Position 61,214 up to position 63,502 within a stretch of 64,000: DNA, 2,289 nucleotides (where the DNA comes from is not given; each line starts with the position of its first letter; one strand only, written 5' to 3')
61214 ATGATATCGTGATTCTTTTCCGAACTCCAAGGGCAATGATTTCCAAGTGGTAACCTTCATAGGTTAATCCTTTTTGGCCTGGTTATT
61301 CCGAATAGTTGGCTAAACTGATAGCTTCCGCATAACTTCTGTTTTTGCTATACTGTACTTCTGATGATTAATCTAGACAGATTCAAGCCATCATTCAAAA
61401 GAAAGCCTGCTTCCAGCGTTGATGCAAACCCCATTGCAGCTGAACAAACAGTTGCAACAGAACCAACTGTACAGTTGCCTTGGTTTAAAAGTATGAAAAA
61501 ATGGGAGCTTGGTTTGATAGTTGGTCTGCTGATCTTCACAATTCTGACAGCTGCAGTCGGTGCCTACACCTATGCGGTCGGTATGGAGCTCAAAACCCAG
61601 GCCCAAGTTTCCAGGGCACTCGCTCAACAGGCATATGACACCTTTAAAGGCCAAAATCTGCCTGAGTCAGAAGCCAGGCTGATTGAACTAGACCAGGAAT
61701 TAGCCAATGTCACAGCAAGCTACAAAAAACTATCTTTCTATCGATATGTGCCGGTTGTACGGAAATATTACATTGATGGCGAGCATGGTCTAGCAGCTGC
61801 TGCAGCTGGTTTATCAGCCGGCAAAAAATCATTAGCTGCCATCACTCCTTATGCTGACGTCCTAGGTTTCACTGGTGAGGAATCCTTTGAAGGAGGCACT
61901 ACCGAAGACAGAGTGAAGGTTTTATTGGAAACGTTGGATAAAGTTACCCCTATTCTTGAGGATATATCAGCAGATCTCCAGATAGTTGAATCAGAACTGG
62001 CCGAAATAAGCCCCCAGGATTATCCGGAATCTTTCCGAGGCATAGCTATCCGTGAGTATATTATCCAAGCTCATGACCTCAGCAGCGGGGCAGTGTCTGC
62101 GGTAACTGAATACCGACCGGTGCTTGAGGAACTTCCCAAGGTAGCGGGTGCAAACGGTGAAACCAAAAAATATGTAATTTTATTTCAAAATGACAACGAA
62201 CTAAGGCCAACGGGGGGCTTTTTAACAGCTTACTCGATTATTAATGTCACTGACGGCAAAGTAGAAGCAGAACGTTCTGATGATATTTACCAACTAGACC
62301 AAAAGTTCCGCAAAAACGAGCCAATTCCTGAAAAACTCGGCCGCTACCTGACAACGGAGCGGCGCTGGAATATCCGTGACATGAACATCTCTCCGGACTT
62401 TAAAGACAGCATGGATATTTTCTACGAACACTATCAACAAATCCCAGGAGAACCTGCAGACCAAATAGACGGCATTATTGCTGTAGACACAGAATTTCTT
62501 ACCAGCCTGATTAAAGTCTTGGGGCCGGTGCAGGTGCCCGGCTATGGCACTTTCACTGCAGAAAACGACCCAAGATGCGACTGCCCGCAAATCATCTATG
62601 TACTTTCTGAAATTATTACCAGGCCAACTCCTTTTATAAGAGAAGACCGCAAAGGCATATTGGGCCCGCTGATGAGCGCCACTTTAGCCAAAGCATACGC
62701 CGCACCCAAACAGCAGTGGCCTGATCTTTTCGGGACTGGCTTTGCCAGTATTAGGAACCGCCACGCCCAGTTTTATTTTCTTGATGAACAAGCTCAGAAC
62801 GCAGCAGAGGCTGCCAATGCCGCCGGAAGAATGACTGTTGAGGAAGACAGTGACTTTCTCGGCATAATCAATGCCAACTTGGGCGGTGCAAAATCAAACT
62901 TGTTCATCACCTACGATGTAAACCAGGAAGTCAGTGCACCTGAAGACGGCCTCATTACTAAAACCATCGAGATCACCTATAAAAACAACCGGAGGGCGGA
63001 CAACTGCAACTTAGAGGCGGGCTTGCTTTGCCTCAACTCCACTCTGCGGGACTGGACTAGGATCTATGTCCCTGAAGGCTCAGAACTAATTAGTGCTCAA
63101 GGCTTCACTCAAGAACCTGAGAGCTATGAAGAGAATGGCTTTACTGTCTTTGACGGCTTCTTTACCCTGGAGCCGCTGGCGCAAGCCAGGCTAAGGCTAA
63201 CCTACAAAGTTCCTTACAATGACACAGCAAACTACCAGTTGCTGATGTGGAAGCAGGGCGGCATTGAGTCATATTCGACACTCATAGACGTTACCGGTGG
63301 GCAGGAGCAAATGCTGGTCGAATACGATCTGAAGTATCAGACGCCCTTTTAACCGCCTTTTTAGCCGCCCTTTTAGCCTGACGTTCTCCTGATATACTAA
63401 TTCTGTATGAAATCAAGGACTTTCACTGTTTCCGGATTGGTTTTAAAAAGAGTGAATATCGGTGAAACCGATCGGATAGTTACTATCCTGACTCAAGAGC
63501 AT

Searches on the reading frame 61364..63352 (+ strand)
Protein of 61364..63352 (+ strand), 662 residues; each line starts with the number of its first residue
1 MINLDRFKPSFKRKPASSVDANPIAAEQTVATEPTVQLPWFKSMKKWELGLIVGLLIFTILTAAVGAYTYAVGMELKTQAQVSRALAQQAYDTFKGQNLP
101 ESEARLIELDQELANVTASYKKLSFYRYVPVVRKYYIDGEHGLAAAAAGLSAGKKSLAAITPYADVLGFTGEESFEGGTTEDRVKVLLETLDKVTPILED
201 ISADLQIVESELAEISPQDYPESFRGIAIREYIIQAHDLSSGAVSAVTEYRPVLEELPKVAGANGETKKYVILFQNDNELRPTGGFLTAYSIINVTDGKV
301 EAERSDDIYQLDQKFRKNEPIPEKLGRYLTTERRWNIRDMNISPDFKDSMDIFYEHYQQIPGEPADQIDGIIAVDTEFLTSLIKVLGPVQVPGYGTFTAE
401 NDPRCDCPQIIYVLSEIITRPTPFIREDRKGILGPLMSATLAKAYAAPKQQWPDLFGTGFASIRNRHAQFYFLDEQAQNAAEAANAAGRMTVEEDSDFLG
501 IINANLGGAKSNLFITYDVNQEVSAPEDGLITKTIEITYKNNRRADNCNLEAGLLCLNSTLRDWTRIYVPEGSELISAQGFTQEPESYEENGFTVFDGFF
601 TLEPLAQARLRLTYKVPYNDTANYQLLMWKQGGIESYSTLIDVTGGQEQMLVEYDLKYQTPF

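Call 25: search_protein_families(library=pfam, proteins=[window:61364-63352:+], max_evalue=0.01)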
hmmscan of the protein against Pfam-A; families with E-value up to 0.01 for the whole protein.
window:61364-63352:+ (662 aa): 1 family
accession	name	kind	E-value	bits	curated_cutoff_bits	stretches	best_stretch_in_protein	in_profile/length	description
PF13196.11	DUF4012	-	4.1e-26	92.7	28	1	267-401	3-134/144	Protein of unknown function (DUF4012)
